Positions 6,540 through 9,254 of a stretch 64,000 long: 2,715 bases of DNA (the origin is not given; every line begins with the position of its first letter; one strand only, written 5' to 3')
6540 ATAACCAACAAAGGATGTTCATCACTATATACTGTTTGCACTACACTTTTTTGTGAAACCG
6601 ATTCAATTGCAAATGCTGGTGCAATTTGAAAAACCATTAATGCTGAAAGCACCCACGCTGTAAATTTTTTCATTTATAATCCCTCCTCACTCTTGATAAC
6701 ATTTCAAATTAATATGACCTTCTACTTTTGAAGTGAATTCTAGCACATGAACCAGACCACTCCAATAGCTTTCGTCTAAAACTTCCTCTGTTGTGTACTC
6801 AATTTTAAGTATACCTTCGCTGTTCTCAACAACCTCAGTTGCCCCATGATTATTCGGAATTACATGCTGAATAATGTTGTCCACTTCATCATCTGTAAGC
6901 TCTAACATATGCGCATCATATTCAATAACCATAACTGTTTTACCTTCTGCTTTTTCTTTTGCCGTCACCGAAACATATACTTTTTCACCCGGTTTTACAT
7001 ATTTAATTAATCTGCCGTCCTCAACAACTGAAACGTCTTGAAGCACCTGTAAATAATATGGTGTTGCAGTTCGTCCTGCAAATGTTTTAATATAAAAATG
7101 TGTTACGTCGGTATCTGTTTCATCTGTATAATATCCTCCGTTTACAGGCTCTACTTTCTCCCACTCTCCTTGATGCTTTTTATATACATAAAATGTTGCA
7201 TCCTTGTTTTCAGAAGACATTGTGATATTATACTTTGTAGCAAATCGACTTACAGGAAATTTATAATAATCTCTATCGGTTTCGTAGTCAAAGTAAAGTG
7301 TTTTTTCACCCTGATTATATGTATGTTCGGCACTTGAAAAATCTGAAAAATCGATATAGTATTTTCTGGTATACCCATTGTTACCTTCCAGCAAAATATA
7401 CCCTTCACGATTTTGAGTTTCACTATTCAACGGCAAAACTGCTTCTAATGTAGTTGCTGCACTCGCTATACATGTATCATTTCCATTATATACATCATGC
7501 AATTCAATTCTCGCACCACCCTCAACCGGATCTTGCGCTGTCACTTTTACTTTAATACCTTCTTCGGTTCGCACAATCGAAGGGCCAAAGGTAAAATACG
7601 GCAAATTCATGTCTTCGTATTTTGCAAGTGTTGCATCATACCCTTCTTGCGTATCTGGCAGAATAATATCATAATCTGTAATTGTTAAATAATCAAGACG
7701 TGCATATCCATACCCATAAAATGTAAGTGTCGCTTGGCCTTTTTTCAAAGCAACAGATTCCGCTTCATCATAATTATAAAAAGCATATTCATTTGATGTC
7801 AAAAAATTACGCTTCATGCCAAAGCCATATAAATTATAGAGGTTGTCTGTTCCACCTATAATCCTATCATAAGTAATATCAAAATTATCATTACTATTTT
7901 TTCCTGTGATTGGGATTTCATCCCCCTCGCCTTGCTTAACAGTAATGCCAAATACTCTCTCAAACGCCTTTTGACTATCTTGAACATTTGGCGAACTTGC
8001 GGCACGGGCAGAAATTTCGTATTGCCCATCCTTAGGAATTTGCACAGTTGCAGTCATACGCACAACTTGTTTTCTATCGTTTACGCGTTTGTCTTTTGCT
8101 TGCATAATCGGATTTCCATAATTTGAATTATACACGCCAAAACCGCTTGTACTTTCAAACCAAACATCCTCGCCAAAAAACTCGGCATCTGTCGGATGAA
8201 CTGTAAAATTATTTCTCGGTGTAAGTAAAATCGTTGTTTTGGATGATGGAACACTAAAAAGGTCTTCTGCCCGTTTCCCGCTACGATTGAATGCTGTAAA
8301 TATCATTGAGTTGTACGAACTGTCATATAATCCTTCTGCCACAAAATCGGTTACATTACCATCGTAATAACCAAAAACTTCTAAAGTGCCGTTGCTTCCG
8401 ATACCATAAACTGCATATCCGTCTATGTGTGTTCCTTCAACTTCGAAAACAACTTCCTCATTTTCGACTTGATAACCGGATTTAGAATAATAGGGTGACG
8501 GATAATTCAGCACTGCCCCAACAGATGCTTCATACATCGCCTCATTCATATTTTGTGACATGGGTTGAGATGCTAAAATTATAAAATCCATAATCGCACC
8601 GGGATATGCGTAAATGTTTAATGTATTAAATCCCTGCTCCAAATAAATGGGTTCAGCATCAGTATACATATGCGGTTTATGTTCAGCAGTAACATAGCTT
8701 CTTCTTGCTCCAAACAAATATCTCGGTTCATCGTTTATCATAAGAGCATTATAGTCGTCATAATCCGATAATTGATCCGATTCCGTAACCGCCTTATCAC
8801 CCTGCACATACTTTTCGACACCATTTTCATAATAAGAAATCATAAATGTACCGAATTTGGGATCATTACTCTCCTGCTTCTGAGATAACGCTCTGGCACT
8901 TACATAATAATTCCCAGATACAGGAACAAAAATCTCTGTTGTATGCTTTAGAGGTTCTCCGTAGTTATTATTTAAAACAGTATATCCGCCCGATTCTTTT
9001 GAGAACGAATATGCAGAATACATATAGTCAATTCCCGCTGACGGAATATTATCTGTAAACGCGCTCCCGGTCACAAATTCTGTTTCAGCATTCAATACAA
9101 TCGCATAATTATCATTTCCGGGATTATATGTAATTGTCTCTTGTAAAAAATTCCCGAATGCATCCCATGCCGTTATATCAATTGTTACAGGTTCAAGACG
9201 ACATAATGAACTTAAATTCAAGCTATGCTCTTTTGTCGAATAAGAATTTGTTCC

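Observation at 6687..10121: A shared CBM-like module links the RHS accessory protein to the giant glycan-enzyme-like proteins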

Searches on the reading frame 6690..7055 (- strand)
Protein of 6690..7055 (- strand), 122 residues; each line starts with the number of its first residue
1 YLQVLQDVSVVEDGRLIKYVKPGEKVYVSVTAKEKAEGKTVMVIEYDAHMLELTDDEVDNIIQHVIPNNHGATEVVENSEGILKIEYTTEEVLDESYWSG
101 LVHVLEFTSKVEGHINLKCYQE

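Call 64: search_solved_structures(query=A4, max_evalue=10)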
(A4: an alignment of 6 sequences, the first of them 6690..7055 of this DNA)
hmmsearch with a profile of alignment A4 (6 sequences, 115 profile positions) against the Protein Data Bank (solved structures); distinct sequences matched with E-value up to 10: 2.
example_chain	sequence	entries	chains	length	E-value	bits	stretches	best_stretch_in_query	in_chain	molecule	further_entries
5g5d_A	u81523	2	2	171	0.028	17.8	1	5-51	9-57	CELLULOSOME ANCHORING PROTEIN COHESIN REGION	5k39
2h29_A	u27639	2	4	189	0.56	13.6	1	3-53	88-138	Probable nicotinate-nucleotide adenylyltransferase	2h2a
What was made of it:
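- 6690..7661 (-): C-terminal region of A (aa 821-1144): three predicted beta-sandwich domains, the last possibly cohesin-like. A profile of the last 115 aa has a cohesin as its best PDB hit, 5g5d, E 0.028 (call 64).
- On Cohesin (C-terminal domain of A): A profile of the last 115 aa has cohesin 5g5d as its best PDB hit, at E 0.028 only (call 64).
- Tried and rejected: The cohesin idea stays marginal (call 64).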

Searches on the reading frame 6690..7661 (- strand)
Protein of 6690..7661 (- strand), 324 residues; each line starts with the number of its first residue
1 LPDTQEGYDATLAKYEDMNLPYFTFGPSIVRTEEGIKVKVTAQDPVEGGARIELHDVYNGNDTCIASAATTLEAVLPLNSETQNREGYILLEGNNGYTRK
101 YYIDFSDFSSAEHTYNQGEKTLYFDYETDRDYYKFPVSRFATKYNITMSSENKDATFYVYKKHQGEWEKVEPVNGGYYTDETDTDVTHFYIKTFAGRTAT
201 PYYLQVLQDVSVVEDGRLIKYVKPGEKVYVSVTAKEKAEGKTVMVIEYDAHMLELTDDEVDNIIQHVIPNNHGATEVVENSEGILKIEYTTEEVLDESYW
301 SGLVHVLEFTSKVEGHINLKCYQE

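Call 54: predict_structure(alignment_id=A3)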
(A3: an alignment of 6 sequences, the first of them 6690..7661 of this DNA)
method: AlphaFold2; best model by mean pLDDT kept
length: 324 residues; sequences in the alignment: 6
mean_pLDDT: 63.4   pTM: 0.40
mean pLDDT of the five models: 63.4, 63.1, 62.4, 61.1, 60.2
residues with pLDDT >= 90: 3; 70-90: 136; 50-70: 111; < 50: 74
segments of 3 or more residues with pLDDT < 50: 1-17, 106-129, 211-213, 260-277, 292-301
pLDDT, mean of each block of 10 residues (from residue 1): 40 46 73 76 69 80 85 76 65 69 55 37 37 65 74 73 70 57 64 63 73 62 81 64 73 65 35 45 64 46 67 76 74
secondary structure, 60 per line:
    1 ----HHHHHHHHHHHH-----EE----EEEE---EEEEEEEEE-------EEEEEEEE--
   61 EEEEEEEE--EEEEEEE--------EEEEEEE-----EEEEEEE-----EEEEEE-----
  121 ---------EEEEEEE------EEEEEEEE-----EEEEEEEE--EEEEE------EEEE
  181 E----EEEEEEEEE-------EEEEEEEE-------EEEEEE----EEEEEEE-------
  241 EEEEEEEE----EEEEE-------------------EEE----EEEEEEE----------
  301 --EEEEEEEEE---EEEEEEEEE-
elements in order: H5-16 E28-31 E35-43 E51-58 E61-68 E71-77 E86-92 E98-104 E110-115 E130-136 E143-150 E156-163 E166-170 E177-181 E186-194 E202-209 E217-222 E227-233 E241-248 E253-257 E277-279 E284-290 E303-311 E315-323
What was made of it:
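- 6690..7661 (-): AF2 pLDDT only 63 (call 54).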

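Call 56: fold_search(model_id=the predicted structure, library=pdb)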
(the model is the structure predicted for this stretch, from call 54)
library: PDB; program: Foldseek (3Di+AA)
matches with E <= 10: 1362; with E <= 0.001: 1
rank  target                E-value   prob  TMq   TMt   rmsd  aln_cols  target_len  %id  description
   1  8k1b_A                8.6e-04  0.99  0.18  0.22  16.7       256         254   12  SID1 transmembrane family member 1 (released 2024-07-10)
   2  8yk5_A                1.7e-03  0.97  0.17  0.09  18.2       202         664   11  Structure of glycerophosphoethanolamine ethanolaminephosphodiesterase from Streptomyces sanglieri (released 2024-04-03)
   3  8v2b_C                1.8e-03  0.66  0.16  0.09  18.8       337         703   11  Cryo-EM structure of mouse type II OSM receptor complex: model for full extracellular assembly (released 2024-11-20)
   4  8k13_A                2.0e-03  0.99  0.20  0.12  16.1       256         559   11  SID1 transmembrane family member 1 (released 2024-07-10)
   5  8kcx_A                2.9e-03  0.98  0.20  0.12  17.2       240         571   11  Cryo-EM structure of human SIDT1 (released 2024-06-12)
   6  3l5j_B                3.0e-03  0.57  0.18  0.19  15.9       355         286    9  Crystal structure of FnIII domains of human GP130 (Domains 4-6) (released 2010-05-12)
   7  8bl3                  3.2e-03  0.99  0.19  0.38  16.7       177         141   12  De novo single-chain immunoglobulin dimer scIg12 (released 2023-10-04)
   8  9gy2_A                3.5e-03  0.96  0.18  0.10  17.4       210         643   10  Non-Hemolytic Phospholipase C (PLC N) (released 2025-10-15)
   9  9m8u_A                3.5e-03  0.94  0.18  0.11  17.4       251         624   10  Cryo-EM structure of human SIDT1 (released 2026-03-18)
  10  8yk5_B                3.9e-03  0.96  0.17  0.09  17.3       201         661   12  Structure of glycerophosphoethanolamine ethanolaminephosphodiesterase from Streptomyces sanglieri (released 2024-04-03)
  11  5n47_D                4.1e-03  0.66  0.16  0.18  17.3       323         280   10  Structure of Anticalin N7E in complex with the three-domain fragment Fn7B8 of human oncofetal fibronectin (released 2018-02-14)
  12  3l5i                  5.0e-03  0.47  0.18  0.19  17.3       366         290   10  Crystal structure of FnIII domains of human GP130 (Domains 4-6) (released 2010-05-12)
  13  8v29_B                5.0e-03  0.44  0.17  0.11  16.3       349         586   10  Cryo-EM structure of human type I OSM receptor complex: model for full extracellular assembly (released 2024-11-20)
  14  3wcy_A                5.6e-03  0.28  0.14  0.14  18.9       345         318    8  Murine Ifnar1 in complex with interferon-beta (released 2013-07-24)
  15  9gy2_B                6.8e-03  0.92  0.18  0.10  16.9       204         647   10  Non-Hemolytic Phospholipase C (PLC N) (released 2025-10-15)
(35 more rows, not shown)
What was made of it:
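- On Cohesin (C-terminal domain of A): The AF2 model has low confidence, and Foldseek gives generic FnIII/Ig hits (calls 54, 56).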

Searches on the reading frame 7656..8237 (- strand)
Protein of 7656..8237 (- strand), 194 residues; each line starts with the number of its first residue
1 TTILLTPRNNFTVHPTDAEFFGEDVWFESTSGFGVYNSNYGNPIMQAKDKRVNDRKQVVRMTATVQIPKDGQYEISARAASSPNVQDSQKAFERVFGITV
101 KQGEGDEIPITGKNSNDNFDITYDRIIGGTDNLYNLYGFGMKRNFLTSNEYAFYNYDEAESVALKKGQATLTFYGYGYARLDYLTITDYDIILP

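Call 14: search_protein_families(library=pfam, proteins=[window:7656-8237:-], max_evalue=10)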
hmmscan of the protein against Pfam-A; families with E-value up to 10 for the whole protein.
seq(194 aa): 2 families
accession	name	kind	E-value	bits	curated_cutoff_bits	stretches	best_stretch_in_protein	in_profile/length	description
PF07691.17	PA14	-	0.028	14.6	24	1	53-79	42-68/147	PA14 domain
PF00275.25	EPSP_synthase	-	0.24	10.5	22.8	1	69-126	179-237/417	EPSP synthase (3-phosphoshikimate 1-carboxyvinyltransferase)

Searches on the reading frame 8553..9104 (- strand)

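Call 14: search_protein_families(library=pfam, proteins=[window:8553-9104:-], max_evalue=10)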
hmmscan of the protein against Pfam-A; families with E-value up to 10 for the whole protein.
seq(184 aa): 1 family
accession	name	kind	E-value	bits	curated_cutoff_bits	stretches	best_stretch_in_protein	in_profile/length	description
PF18533.6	DUF5622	-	0.032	14.8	25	1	52-83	1-32/66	Domain of unknown function (DUF5622)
